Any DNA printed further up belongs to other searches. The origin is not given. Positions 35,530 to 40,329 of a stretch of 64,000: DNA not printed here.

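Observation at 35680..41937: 1499-aa single-polypeptide DUF4011-like + Upf1-like SF1B helicase + DUF559/Vsr-type endonuclease, with a 555-aa unknown partner: candidate defence or novel nucleic-acid-processing module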

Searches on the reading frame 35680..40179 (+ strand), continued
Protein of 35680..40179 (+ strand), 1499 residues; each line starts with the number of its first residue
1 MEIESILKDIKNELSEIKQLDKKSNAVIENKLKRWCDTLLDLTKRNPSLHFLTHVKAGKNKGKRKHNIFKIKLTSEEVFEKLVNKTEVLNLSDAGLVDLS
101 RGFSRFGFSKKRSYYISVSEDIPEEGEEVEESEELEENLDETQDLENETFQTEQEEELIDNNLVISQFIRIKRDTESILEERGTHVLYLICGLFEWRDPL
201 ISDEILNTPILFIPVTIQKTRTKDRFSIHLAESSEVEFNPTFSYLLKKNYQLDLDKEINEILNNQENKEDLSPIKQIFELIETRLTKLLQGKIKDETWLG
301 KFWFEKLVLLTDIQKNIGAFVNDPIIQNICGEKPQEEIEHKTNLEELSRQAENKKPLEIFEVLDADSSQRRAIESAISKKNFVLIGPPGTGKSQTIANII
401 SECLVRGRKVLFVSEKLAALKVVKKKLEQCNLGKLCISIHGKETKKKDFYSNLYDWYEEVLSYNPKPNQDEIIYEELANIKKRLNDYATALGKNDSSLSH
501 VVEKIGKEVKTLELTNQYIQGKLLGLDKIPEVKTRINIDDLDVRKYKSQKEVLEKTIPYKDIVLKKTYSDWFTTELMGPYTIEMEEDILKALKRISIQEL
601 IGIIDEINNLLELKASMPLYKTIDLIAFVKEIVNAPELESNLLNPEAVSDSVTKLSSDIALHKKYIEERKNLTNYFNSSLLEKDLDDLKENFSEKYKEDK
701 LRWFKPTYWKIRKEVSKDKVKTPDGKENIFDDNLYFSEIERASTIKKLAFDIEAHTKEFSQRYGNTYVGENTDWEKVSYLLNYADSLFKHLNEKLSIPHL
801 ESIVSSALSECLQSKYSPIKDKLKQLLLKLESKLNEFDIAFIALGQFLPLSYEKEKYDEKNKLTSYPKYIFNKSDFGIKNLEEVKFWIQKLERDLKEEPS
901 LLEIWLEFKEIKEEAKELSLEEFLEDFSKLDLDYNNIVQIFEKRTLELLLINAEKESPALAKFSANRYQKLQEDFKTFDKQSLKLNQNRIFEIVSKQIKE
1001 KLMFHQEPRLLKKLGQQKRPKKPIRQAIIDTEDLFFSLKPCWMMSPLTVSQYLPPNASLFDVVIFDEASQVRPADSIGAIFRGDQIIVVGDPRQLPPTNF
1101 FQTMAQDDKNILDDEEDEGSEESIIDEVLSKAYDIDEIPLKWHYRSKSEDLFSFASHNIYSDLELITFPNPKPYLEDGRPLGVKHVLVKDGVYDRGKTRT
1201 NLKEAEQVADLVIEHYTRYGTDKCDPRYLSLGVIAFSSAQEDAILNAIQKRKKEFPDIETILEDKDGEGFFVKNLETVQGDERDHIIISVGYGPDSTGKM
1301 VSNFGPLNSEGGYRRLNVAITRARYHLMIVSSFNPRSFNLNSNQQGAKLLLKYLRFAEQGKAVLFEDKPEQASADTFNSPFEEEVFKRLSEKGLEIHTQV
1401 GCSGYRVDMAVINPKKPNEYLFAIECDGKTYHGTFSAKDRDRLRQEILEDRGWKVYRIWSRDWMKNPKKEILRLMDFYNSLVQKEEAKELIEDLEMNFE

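Call 21: find_encoding_contigs(protein=P0005, flank=10000, max_places=3)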
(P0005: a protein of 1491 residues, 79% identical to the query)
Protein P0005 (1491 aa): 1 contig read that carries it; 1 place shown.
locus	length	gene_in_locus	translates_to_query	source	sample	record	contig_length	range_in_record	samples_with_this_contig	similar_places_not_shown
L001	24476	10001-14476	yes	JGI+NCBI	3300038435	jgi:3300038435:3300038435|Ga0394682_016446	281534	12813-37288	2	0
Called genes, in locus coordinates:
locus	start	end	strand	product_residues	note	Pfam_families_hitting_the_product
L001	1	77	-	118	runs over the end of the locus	-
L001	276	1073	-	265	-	PF12686:DUF3800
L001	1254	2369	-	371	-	PF12728:HTH_17, PF00589:Phage_integrase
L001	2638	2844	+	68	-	-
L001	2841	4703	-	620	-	-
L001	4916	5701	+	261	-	PF02567:PhzC-PhzF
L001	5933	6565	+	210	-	-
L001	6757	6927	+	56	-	-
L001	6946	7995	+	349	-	PF01212:Beta_elim_lyase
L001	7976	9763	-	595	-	-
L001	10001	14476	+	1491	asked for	PF13195:DUF4011, PF04851:ResIII (weak), PF13086:AAA_11 (weak), PF13245:AAA_19 (weak), PF13604:AAA_30 (faint), PF13086:AAA_11 (weak), PF13087:AAA_12, PF18741:MTES_1575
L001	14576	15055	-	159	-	PF01625:PMSR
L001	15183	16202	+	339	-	-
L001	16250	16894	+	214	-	-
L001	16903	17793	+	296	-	PF00892:EamA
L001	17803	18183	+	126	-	PF02152:FolB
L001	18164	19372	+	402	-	PF00425:Chorismate_bind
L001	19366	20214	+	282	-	PF01063:Aminotran_4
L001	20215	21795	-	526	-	PF00682:HMGL-like, PF22617:HCS_D2, PF08502:LeuA_dimer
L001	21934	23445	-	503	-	PF01293:PEPCK_ATP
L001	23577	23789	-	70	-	-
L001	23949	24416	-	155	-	-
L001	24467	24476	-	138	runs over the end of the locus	-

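Call 22: find_encoding_contigs(protein=P0002, flank=10000, max_places=3)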
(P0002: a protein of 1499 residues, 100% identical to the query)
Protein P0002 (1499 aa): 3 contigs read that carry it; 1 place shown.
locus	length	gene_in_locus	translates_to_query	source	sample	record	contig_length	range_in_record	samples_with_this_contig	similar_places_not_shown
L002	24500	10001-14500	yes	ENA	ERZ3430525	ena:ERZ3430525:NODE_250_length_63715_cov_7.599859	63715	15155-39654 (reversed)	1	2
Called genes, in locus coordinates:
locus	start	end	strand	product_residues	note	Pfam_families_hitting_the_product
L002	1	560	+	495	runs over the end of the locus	-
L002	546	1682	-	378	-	PF13439:Glyco_transf_4, PF00534:Glycos_transf_1, PF13692:Glyco_trans_1_4, PF13524:Glyco_trans_1_2 (weak), PF20706:GT4-conflict (weak)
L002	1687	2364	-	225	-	PF05711:TylF, PF13578:Methyltransf_24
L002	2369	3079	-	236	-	PF13489:Methyltransf_23, PF08241:Methyltransf_11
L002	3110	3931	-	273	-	PF04055:Radical_SAM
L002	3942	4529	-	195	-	PF13489:Methyltransf_23, PF08241:Methyltransf_11, PF13649:Methyltransf_25 (faint)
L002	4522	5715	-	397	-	PF00535:Glycos_transf_2, PF26629:GT2_TM_C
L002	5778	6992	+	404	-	PF00890:FAD_binding_2 (faint), PF01266:DAO (faint), PF01494:FAD_binding_3, PF01946:Thi4 (weak), PF03486:HI0933_like (weak), PF07992:Pyr_redox_2 (weak), PF12831:FAD_oxidored (weak), PF22578:GGR_cat (weak)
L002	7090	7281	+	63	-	-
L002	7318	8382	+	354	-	PF01212:Beta_elim_lyase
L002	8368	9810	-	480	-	-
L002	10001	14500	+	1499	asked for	PF13195:DUF4011, PF04851:ResIII (faint), PF13086:AAA_11 (weak), PF13245:AAA_19 (weak), PF13604:AAA_30 (faint), PF13086:AAA_11, PF13087:AAA_12, PF18741:MTES_1575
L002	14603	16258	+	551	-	-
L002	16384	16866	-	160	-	PF01625:PMSR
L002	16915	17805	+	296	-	PF00892:EamA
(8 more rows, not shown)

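Call 23: find_encoding_contigs(protein=P0009, flank=10000, max_places=4)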
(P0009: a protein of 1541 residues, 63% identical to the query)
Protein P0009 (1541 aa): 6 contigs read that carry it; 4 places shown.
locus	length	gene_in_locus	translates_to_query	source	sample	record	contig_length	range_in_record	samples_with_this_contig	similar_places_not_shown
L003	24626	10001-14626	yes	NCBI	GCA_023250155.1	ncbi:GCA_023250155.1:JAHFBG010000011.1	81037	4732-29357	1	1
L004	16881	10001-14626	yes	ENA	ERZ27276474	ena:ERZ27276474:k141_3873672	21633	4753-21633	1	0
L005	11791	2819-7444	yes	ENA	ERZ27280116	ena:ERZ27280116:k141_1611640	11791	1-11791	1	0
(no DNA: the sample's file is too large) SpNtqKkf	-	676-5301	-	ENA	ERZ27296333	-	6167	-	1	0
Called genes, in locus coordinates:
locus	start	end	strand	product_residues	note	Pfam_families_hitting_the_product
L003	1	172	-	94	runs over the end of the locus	PF04365:BrnT_toxin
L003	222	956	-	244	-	PF01987:AIM24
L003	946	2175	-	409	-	PF07719:TPR_2 (faint), PF13174:TPR_6 (faint), PF13414:TPR_11 (faint), PF13428:TPR_14 (faint), PF13432:TPR_16 (faint), PF23914:TPR_CcmH_CycH (faint), PF12895:ANAPC3 (faint), PF14559:TPR_19 (weak)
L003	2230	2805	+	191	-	PF00625:Guanylate_kin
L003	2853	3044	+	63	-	PF01192:RNA_pol_Rpb6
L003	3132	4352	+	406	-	PF02441:Flavoprotein, PF04127:DFP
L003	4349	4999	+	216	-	-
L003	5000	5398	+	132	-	-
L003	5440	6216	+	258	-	-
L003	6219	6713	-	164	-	-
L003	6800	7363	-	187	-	-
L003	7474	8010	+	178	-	-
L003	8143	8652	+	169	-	-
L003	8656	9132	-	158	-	PF01625:PMSR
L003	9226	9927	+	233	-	PF00514:Arm (faint), PF02985:HEAT (faint), PF13646:HEAT_2, PF01602:Adaptin_N (weak), PF03130:HEAT_PBS (faint), PF13513:HEAT_EZ (faint), PF13646:HEAT_2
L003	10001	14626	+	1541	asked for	PF13195:DUF4011, PF04851:ResIII (faint), PF13086:AAA_11 (weak), PF13245:AAA_19 (weak), PF13604:AAA_30 (faint), PF13086:AAA_11 (weak), PF13087:AAA_12, PF18741:MTES_1575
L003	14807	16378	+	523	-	PF13499:EF-hand_7 (faint), PF00036:EF-hand_1 (faint), PF13202:EF-hand_5 (faint), PF00404:Dockerin_1, PF13529:Peptidase_C39_2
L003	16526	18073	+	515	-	PF13499:EF-hand_7 (faint), PF13202:EF-hand_5 (faint), PF00404:Dockerin_1, PF13529:Peptidase_C39_2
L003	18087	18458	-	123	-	PF13466:STAS_2 (faint)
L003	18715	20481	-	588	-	-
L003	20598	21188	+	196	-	PF04011:LemA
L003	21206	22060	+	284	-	PF04536:TPM_phosphatase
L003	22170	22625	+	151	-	PF04536:TPM_phosphatase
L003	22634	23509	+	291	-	PF00892:EamA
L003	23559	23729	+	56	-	-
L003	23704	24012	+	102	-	-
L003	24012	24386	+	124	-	PF02152:FolB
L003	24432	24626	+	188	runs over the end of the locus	-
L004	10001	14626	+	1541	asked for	PF13195:DUF4011, PF04851:ResIII (faint), PF13086:AAA_11 (weak), PF13245:AAA_19 (weak), PF13604:AAA_30 (faint), PF13086:AAA_11 (weak), PF13087:AAA_12, PF18741:MTES_1575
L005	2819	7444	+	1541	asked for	PF13195:DUF4011, PF04851:ResIII (faint), PF13086:AAA_11 (weak), PF13245:AAA_19 (weak), PF13604:AAA_30 (faint), PF13086:AAA_11 (weak), PF13087:AAA_12, PF18741:MTES_1575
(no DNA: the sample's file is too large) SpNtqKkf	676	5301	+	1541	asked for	PF13195:DUF4011, PF04851:ResIII (faint), PF13086:AAA_11 (weak), PF13245:AAA_19 (weak), PF13604:AAA_30 (faint), PF13086:AAA_11 (weak), PF13087:AAA_12, PF18741:MTES_1575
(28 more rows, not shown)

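Call 24: find_related_loci(query=window:35680-40179:+, collection=genome_contigs, flank=10000)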
Query window:35680-40179:+ (1499 aa) in genome_contigs; peptide patterns used: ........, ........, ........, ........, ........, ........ (x = any residue, [..] = any of these).
47 stretches matched a pattern; 1 encode a relative of the query (tblastn E <= 1e-3); 1 distinct loci.
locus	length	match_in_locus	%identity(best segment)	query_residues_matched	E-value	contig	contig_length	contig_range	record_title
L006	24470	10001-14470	79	1-1499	0e+0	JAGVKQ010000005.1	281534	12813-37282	MAG: Candidatus Caenarcanales bacterium isolate SW_12 c_000000016446, whole genome shotgun sequence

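Call 30: find_encoding_contigs(protein=P0008, flank=8000, max_places=2)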
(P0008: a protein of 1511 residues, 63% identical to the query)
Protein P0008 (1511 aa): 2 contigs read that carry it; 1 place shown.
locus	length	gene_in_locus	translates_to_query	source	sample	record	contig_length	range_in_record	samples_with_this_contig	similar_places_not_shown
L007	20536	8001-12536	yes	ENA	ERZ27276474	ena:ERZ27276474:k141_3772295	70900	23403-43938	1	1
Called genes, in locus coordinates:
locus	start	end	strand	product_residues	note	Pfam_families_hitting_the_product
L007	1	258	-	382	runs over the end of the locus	-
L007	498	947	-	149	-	PF01475:FUR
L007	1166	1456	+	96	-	-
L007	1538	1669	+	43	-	-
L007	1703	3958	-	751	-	-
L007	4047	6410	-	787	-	-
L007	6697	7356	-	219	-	-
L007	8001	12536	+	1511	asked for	PF13195:DUF4011, PF13086:AAA_11, PF13604:AAA_30 (faint), PF13245:AAA_19 (weak), PF13086:AAA_11 (weak), PF13087:AAA_12, PF18741:MTES_1575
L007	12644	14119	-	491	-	PF03109:ABC1, PF27536:UbiB_helical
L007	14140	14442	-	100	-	PF12838:Fer4_7 (faint), PF14697:Fer4_21 (faint), PF12837:Fer4_6 (faint), PF13237:Fer4_10 (weak), PF13187:Fer4_9 (weak)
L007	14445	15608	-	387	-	PF00890:FAD_binding_2 (weak), PF01134:GIDA (weak), PF01494:FAD_binding_3, PF01946:Thi4 (weak), PF03486:HI0933_like, PF12831:FAD_oxidored (weak), PF13450:NAD_binding_8 (weak), PF13738:Pyr_redox_3 (weak), +2 more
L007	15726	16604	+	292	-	PF01148:CTP_transf_1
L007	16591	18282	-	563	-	-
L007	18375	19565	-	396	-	PF01883:FeS_assembly_P, PF10609:ParA, PF00142:Fer4_NifH (faint), PF01656:CbiA, PF02374:ArsA_ATPase (weak), PF09140:MipZ (weak), PF13614:AAA_31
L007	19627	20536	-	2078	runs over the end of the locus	PF13513:HEAT_EZ (faint), PF13646:HEAT_2 (weak), PF02985:HEAT (faint), PF03130:HEAT_PBS (faint), PF25780:TPR_IPO5 (faint), PF13646:HEAT_2 (weak)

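Call 31: find_encoding_contigs(protein=P0004, flank=8000, max_places=2)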
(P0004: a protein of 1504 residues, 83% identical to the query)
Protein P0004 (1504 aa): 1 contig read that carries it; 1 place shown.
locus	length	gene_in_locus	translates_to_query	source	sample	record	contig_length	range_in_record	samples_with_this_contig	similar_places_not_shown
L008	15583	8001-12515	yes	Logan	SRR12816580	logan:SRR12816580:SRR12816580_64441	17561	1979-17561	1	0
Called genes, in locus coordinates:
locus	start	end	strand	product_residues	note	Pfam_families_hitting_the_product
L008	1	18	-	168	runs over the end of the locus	PF00042:Globin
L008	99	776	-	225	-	-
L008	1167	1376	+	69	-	-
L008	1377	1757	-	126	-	-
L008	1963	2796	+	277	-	-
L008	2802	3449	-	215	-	-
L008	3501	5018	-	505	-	PF00270:DEAD, PF04851:ResIII, PF00271:Helicase_C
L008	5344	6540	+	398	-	PF01266:DAO (faint), PF01494:FAD_binding_3, PF01946:Thi4 (weak), PF04820:Trp_halogenase (faint), PF07992:Pyr_redox_2, PF12831:FAD_oxidored, PF22578:GGR_cat (weak)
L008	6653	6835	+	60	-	-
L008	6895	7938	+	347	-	PF01212:Beta_elim_lyase, PF00266:Aminotran_5 (faint)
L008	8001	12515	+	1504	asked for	PF13195:DUF4011, PF04851:ResIII (faint), PF13086:AAA_11 (weak), PF13245:AAA_19 (weak), PF13604:AAA_30 (faint), PF13086:AAA_11 (weak), PF13087:AAA_12, PF18741:MTES_1575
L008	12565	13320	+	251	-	-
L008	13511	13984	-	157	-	PF01625:PMSR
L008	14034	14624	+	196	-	-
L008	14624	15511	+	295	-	PF00892:EamA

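Call 41: find_encoding_contigs(protein=P0011, flank=8000, max_places=2)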
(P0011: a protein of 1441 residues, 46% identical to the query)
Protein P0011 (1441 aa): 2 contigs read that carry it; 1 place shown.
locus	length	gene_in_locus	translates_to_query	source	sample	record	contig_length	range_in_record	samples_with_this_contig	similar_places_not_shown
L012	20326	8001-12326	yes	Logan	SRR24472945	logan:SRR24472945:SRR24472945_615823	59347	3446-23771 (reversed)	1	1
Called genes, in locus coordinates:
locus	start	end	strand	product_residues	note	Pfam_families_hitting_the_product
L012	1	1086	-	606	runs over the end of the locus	-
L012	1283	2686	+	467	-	-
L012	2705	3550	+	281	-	-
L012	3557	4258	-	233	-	PF04402:SIMPL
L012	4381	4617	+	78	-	-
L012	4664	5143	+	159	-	PF01625:PMSR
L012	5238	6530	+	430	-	PF13365:Trypsin_2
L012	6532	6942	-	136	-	-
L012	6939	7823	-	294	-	PF02646:RmuC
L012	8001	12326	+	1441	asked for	PF13195:DUF4011, PF13086:AAA_11 (weak), PF13245:AAA_19 (weak), PF13604:AAA_30 (faint), PF13086:AAA_11, PF13087:AAA_12, PF18741:MTES_1575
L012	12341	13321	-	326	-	-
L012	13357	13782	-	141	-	-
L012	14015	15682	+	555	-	-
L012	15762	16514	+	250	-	PF00072:Response_reg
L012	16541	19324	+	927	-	PF17159:MASE3, PF13426:PAS_9 (weak), PF13426:PAS_9 (weak), PF00989:PAS, PF08447:PAS_3, PF13426:PAS_9, PF00512:HisKA, PF02518:HATPase_c, +3 more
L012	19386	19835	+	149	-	PF00072:Response_reg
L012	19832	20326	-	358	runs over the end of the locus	-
